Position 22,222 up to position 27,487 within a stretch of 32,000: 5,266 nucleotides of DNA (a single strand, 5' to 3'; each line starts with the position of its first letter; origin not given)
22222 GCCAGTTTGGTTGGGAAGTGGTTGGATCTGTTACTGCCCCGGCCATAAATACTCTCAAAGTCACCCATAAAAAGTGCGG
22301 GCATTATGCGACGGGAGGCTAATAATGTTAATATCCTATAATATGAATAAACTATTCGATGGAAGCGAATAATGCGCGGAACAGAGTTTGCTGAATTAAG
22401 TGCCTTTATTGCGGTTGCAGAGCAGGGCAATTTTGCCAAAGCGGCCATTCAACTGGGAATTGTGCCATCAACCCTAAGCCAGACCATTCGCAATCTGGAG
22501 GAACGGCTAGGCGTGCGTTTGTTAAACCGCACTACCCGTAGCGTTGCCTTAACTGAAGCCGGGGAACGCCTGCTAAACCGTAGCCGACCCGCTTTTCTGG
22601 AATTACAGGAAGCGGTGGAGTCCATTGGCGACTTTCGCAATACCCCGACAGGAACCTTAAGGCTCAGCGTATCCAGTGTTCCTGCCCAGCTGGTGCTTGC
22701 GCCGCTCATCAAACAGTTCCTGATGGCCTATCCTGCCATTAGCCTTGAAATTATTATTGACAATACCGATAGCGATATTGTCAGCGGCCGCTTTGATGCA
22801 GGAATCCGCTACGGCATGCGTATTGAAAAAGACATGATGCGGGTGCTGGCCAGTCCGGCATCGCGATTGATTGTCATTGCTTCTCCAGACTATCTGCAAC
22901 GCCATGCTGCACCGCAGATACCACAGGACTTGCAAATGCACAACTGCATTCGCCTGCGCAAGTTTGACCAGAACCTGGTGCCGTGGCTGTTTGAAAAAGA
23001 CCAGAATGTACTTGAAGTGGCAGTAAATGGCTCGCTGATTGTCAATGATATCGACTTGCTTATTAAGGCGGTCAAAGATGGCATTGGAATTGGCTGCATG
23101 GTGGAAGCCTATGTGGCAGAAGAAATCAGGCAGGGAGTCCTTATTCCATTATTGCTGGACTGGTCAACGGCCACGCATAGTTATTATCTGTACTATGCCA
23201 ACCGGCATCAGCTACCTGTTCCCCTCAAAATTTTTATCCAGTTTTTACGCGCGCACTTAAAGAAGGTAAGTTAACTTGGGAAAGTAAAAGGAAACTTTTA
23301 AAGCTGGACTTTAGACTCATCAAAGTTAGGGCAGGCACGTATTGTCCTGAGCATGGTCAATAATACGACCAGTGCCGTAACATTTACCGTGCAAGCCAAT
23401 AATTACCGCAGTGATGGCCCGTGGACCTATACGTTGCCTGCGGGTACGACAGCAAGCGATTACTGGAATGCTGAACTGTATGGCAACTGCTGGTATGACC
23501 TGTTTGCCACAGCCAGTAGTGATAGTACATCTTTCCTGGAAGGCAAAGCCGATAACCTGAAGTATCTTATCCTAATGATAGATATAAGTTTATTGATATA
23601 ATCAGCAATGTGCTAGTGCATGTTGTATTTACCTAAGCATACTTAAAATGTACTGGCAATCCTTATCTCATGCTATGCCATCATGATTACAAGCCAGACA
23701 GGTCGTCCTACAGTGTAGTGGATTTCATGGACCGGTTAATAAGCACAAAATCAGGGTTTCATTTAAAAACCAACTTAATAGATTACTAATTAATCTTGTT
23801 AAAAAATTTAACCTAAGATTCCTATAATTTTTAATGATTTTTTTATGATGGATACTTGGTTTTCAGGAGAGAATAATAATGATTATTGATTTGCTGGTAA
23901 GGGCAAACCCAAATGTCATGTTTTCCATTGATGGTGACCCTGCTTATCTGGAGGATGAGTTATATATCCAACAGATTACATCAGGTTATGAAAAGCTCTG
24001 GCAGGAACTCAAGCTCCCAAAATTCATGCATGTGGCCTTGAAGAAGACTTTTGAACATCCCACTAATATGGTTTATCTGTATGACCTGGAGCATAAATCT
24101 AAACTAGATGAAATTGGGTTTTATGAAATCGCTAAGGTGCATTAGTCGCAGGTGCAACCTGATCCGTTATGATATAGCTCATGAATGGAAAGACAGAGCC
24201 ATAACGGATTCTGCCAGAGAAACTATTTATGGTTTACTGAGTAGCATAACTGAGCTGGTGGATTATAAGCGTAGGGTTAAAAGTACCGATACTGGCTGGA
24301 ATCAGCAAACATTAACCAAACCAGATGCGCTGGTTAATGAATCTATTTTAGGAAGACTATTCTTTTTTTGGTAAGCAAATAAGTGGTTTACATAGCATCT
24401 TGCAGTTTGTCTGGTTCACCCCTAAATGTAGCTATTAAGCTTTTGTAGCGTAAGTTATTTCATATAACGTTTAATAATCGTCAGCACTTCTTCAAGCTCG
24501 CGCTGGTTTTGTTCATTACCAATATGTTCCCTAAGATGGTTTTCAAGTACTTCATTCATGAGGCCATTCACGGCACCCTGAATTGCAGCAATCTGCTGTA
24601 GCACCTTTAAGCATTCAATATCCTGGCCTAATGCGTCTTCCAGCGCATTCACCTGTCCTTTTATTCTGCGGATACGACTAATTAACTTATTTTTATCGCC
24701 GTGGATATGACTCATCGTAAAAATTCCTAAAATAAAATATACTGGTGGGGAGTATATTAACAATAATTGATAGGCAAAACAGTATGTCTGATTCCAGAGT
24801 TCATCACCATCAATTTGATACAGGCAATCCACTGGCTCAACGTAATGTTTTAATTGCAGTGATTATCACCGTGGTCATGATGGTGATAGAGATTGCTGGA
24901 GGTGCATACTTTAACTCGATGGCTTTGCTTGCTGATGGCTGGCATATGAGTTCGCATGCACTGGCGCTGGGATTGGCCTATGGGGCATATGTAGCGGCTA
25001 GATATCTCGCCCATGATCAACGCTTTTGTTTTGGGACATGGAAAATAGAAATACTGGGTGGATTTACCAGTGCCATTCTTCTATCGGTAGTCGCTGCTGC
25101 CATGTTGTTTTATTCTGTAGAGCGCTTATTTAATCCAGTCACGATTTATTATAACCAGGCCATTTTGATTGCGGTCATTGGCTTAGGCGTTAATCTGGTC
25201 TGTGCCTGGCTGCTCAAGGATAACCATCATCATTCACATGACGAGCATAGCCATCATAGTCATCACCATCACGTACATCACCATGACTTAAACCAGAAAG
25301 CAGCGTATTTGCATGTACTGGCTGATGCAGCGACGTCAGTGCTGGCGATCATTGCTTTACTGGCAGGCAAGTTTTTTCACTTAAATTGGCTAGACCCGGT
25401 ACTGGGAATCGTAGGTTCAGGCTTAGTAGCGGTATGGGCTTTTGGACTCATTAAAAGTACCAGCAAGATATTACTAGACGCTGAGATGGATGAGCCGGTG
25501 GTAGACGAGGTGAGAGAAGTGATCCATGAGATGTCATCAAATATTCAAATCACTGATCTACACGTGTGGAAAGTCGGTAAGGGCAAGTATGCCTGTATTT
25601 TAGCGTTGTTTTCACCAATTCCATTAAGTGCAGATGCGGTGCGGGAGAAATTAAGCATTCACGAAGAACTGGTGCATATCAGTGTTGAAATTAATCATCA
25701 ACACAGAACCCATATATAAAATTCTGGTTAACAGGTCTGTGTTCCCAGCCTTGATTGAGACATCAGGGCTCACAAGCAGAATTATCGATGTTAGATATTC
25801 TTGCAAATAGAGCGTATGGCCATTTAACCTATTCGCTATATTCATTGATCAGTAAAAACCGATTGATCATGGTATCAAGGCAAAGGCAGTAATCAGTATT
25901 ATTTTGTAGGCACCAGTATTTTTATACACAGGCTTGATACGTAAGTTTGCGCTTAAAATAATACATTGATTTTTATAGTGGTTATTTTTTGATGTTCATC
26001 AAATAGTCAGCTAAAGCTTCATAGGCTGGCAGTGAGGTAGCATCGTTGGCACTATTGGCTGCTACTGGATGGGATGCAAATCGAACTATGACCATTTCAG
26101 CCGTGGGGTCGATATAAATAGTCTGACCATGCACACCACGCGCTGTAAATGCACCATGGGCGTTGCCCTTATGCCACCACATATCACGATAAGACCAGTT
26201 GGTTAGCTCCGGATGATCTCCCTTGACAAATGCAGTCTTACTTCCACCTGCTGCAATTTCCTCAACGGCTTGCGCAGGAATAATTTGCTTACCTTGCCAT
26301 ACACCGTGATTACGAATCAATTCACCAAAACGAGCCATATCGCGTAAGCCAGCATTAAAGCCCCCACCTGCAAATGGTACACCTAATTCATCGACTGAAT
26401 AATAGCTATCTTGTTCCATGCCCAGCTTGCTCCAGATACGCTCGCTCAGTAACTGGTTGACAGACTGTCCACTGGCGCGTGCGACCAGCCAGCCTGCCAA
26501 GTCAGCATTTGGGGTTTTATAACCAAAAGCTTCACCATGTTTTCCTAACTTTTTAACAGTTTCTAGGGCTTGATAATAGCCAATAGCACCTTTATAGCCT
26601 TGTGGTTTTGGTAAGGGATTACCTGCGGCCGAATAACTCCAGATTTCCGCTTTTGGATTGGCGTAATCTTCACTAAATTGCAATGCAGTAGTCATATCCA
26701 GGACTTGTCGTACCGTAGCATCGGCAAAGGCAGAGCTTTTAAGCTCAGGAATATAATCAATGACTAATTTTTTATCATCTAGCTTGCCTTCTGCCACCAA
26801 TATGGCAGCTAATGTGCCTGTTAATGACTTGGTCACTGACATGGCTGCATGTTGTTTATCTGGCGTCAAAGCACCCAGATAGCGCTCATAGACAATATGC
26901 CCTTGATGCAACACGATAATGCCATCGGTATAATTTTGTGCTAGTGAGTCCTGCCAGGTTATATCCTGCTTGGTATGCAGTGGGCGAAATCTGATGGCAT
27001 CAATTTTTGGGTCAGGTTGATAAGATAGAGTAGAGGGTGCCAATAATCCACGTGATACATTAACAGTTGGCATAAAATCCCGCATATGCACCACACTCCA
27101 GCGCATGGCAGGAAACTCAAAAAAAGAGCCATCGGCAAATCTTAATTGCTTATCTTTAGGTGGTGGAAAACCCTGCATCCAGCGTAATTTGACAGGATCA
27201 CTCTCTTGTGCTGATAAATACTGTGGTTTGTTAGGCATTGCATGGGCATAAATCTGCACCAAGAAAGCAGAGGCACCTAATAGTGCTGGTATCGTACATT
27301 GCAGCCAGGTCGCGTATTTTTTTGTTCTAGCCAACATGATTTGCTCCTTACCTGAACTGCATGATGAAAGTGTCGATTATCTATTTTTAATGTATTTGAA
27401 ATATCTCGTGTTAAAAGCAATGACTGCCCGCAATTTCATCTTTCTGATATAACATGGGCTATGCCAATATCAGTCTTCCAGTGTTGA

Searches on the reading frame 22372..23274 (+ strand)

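Call 53: search_protein_families(library=pfam, proteins=[window:22372-23274:+])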
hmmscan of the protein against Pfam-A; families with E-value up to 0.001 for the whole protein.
window:22372-23274:+ (300 aa): 2 families
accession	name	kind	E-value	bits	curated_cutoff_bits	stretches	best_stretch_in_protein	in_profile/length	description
PF03466.25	LysR_substrate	-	1.1e-31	110.3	28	1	90-296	2-208/209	LysR substrate binding domain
PF00126.33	HTH_1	-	1.6e-22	79.6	26.6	1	8-65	3-60/60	Bacterial regulatory helix-turn-helix protein, lysR family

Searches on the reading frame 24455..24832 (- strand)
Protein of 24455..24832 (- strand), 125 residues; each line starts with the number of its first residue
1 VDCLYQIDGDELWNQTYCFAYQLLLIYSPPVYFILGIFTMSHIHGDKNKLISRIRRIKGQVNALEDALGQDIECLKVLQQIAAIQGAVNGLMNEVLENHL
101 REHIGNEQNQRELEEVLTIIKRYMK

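Call 53: search_protein_families(library=pfam, proteins=[window:24455-24832:-])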
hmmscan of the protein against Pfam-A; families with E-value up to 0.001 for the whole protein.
window:24455-24832:- (125 aa): 1 family
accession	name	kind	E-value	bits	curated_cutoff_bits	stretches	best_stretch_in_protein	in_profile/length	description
PF02583.22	Trns_repr_metal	-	1.4e-21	77.1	22.8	1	46-122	1-78/78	Metal-sensitive transcriptional repressor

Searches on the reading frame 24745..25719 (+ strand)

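Call 53: search_protein_families(library=pfam, proteins=[window:24745-25719:+])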
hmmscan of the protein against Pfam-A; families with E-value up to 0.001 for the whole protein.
window:24745-25719:+ (324 aa): 1 family
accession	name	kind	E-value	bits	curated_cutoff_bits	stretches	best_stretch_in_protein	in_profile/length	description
PF01545.26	Cation_efflux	-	2e-36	126.1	26.6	1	35-244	1-198/198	Cation efflux family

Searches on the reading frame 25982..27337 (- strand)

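Call 53: search_protein_families(library=pfam, proteins=[window:25982-27337:-])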
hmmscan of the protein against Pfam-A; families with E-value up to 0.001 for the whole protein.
window:25982-27337:- (451 aa): 1 family
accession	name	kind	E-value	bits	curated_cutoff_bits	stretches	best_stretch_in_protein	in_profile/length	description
PF00144.29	Beta-lactamase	-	5.1e-35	121.6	27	1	140-426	19-313/329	Beta-lactamase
